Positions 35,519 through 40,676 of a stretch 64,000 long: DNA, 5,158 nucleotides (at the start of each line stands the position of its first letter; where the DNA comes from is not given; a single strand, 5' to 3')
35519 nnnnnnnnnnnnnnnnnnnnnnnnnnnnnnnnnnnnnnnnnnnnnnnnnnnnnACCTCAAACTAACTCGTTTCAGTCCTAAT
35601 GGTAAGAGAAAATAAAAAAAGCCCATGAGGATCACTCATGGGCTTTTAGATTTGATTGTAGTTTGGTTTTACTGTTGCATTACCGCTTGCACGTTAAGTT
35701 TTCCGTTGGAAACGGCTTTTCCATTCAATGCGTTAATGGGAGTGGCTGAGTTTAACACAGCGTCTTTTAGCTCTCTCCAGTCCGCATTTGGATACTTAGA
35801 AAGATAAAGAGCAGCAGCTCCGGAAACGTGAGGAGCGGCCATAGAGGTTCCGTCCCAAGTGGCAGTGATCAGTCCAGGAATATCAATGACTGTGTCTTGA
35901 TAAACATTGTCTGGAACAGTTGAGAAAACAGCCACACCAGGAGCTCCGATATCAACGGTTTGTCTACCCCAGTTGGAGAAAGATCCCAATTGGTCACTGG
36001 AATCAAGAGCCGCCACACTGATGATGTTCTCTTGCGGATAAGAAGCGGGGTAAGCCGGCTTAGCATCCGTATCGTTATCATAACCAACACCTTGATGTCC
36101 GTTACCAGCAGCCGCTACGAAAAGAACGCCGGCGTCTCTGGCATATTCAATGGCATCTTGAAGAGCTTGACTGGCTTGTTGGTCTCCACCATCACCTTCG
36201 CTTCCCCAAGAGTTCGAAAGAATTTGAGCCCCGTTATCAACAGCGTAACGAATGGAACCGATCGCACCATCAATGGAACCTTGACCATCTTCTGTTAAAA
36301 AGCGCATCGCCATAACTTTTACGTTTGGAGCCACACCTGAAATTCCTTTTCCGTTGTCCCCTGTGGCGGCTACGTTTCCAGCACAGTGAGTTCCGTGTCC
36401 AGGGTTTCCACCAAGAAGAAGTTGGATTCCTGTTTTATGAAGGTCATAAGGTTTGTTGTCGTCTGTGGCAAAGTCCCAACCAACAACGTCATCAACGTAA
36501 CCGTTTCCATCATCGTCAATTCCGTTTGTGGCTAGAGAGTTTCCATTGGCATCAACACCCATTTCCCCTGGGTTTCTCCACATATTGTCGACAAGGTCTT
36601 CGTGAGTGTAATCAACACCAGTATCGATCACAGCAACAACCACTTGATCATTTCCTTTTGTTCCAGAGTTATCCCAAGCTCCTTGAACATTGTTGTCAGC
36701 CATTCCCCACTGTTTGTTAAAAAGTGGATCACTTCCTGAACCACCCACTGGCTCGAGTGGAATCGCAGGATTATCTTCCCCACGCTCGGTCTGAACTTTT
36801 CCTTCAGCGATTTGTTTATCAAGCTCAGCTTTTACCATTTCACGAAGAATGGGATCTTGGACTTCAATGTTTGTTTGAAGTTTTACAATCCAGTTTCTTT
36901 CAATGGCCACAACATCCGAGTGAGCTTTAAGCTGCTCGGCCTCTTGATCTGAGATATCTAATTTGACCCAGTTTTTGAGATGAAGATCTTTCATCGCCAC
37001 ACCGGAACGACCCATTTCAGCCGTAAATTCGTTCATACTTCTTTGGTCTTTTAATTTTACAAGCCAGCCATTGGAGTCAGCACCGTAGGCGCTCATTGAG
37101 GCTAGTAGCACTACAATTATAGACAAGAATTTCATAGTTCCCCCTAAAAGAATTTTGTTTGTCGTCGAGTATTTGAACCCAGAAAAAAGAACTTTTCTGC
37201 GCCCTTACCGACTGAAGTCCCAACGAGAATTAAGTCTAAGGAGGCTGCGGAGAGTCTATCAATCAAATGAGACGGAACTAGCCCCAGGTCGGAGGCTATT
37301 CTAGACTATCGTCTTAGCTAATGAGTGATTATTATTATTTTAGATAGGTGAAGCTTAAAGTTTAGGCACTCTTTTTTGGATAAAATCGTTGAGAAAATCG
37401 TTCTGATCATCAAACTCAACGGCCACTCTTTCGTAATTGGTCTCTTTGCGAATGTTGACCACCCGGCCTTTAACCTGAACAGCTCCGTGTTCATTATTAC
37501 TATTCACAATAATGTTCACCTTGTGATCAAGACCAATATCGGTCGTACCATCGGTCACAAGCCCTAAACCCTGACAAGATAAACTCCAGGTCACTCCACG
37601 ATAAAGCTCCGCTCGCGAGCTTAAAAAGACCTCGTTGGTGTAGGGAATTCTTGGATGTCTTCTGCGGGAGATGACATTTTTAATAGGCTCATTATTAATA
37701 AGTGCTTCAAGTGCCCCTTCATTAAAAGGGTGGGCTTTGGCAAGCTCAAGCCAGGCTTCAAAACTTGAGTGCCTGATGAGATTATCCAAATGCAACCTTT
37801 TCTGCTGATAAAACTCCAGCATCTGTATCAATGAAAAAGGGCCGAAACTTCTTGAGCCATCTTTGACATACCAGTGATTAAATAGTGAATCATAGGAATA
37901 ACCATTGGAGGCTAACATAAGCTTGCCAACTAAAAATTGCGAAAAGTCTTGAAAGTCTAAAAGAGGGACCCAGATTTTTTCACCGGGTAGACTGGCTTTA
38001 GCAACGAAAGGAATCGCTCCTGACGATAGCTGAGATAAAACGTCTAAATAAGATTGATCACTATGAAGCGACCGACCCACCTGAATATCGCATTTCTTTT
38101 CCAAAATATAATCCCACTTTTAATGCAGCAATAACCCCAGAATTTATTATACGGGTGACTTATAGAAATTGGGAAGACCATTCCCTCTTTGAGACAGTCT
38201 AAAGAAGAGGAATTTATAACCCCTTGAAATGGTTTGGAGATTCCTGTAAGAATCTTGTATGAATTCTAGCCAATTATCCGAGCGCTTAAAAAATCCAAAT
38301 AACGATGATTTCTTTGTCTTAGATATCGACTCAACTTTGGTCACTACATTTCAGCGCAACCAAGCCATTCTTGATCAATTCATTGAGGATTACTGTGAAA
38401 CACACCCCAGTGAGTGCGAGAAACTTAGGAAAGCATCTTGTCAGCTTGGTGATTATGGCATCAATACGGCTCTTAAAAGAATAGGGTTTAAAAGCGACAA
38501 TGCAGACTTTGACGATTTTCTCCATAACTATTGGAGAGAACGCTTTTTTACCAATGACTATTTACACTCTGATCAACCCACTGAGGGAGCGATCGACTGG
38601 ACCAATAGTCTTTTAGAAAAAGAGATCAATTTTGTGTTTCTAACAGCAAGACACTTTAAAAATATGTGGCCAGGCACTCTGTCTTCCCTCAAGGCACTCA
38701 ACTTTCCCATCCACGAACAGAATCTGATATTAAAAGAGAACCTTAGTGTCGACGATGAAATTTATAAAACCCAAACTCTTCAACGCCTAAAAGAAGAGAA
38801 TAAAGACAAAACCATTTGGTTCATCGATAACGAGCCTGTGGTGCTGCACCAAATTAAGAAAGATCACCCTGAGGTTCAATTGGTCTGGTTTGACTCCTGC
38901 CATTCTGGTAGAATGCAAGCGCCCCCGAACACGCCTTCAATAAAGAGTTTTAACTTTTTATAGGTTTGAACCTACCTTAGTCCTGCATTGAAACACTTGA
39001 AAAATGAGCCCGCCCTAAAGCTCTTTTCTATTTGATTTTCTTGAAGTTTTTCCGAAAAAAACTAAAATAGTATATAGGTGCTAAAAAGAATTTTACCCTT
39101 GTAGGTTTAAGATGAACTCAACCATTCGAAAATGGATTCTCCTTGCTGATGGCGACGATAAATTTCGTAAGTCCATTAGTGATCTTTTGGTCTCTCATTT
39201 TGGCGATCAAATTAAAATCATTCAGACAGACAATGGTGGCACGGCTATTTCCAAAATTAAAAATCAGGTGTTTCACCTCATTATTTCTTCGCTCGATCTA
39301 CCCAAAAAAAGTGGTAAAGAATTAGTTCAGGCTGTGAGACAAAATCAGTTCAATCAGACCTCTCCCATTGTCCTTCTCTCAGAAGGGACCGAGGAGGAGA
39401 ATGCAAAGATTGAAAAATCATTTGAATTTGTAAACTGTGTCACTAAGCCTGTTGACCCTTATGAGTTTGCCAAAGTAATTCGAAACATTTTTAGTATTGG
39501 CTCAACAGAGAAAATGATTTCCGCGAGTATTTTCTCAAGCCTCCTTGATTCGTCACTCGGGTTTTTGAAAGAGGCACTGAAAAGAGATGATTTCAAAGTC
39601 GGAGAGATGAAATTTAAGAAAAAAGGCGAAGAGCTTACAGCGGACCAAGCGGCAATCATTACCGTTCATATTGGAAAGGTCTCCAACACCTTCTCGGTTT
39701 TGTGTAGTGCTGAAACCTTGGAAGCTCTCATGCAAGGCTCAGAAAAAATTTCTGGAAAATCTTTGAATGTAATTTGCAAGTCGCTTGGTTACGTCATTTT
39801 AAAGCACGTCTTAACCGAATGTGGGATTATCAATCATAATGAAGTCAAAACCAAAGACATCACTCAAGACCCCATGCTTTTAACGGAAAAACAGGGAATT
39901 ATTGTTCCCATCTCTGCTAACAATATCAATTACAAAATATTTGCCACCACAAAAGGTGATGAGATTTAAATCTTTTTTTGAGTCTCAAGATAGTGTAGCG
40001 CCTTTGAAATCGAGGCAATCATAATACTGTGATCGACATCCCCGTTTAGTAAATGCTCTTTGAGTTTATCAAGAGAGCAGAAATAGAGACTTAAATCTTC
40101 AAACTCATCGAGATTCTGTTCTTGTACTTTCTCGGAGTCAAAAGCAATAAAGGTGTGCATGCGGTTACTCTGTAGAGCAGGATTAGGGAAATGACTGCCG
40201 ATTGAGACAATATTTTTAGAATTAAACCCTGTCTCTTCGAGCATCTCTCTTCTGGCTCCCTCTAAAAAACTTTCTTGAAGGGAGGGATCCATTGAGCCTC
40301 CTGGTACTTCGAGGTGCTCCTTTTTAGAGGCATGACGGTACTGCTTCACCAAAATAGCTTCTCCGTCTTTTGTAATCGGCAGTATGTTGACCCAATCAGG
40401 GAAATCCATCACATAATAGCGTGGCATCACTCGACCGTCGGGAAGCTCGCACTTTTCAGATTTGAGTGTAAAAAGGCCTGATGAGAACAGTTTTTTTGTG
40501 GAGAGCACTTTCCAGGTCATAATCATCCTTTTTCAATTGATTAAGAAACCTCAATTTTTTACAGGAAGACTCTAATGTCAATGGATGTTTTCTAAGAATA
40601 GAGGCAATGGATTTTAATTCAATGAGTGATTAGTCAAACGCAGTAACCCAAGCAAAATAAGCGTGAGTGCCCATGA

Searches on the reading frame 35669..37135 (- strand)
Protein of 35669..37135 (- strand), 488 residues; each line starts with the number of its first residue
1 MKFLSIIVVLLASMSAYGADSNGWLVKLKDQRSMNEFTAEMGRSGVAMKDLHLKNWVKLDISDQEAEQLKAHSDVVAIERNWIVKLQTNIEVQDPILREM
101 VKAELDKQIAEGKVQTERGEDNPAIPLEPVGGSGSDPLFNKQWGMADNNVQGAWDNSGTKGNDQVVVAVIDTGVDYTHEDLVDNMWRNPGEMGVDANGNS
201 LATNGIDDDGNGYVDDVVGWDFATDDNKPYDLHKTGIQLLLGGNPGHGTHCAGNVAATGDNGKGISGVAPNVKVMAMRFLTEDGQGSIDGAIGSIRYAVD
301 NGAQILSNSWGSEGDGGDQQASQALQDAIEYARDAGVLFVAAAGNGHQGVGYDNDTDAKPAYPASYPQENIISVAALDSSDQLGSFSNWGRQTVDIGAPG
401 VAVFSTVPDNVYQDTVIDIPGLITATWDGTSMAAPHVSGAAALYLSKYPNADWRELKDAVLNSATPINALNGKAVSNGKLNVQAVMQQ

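Call 72: search_protein_families(library=pfam, proteins=[window:35669-37135:-], max_evalue=0.00001)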
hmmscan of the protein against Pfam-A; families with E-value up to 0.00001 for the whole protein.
window:35669-37135:- (488 aa): 1 family
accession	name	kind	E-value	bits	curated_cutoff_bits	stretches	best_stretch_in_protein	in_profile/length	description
PF00082.27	Peptidase_S8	-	2.6e-58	198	21.8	1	163-468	2-274/288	Subtilase family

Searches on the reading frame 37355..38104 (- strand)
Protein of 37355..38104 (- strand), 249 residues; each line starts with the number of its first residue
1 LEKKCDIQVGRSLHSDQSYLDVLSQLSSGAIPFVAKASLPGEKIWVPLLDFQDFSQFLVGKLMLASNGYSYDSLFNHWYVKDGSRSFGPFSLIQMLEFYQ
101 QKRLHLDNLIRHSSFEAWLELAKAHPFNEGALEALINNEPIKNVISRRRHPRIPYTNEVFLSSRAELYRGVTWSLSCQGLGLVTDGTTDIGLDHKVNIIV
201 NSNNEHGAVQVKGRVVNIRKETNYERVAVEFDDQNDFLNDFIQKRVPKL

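Call 72: search_protein_families(library=pfam, proteins=[window:37355-38104:-], max_evalue=0.00001)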
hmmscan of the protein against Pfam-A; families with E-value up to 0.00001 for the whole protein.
window:37355-38104:- (249 aa): 2 families
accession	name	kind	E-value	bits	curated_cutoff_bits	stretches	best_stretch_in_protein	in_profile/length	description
PF07238.19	PilZ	-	1.2e-12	48.5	22.5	1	147-234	2-88/102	PilZ domain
PF14237.11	GYF_2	-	1.3e-06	28.5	25.8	1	78-122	1-45/50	GYF domain 2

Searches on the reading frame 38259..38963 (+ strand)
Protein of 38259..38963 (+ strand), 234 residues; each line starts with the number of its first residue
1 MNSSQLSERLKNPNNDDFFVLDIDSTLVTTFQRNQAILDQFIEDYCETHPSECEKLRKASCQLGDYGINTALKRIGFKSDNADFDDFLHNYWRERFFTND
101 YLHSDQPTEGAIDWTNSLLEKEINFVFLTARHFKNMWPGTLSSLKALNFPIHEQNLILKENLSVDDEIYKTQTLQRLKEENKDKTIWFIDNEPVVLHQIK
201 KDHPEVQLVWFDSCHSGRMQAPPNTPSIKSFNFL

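Call 44: search_protein_families(library=pfam, proteins=[window:38259-38963:+], max_evalue=0.001)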
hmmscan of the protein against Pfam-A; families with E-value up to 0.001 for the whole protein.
window:38259-38963:+ (234 aa): 1 family
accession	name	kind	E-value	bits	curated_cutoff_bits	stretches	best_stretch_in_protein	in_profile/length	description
PF03767.20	Acid_phosphat_B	-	0.0003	20.8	27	0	70-180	87-194/230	HAD superfamily, subfamily IIIB (Acid phosphatase)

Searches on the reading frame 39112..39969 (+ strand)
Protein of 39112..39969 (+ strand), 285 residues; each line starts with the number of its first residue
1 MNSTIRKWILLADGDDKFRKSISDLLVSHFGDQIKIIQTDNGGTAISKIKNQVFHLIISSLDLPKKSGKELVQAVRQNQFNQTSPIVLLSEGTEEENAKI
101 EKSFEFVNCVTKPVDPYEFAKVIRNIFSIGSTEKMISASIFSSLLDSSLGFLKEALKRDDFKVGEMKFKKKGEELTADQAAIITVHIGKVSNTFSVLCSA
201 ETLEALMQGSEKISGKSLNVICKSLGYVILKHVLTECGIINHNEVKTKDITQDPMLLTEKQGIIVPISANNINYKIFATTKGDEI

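Call 44: search_protein_families(library=pfam, proteins=[window:39112-39969:+], max_evalue=0.001)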
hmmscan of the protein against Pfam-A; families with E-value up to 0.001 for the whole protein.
window:39112-39969:+ (285 aa): 1 family
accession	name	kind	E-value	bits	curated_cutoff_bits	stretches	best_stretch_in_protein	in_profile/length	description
PF00072.30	Response_reg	-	2.6e-12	47.3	30.2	1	9-123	1-110/111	Response regulator receiver domain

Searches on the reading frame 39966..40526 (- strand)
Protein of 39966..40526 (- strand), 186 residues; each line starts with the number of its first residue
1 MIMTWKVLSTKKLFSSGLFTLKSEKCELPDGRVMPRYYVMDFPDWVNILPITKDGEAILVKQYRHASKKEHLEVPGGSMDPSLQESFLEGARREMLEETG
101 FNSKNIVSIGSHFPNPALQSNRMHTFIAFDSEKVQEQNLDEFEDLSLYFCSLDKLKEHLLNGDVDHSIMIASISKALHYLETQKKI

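Call 10: search_protein_families(library=pfam, proteins=[window:39966-40526:-], max_evalue=0.01)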
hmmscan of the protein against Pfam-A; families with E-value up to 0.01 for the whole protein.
window:39966-40526:- (186 aa): 1 family
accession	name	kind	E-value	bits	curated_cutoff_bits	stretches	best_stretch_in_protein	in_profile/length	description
PF00293.34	NUDIX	-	5.3e-13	49.6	21.1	1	46-160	6-121/134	NUDIX domain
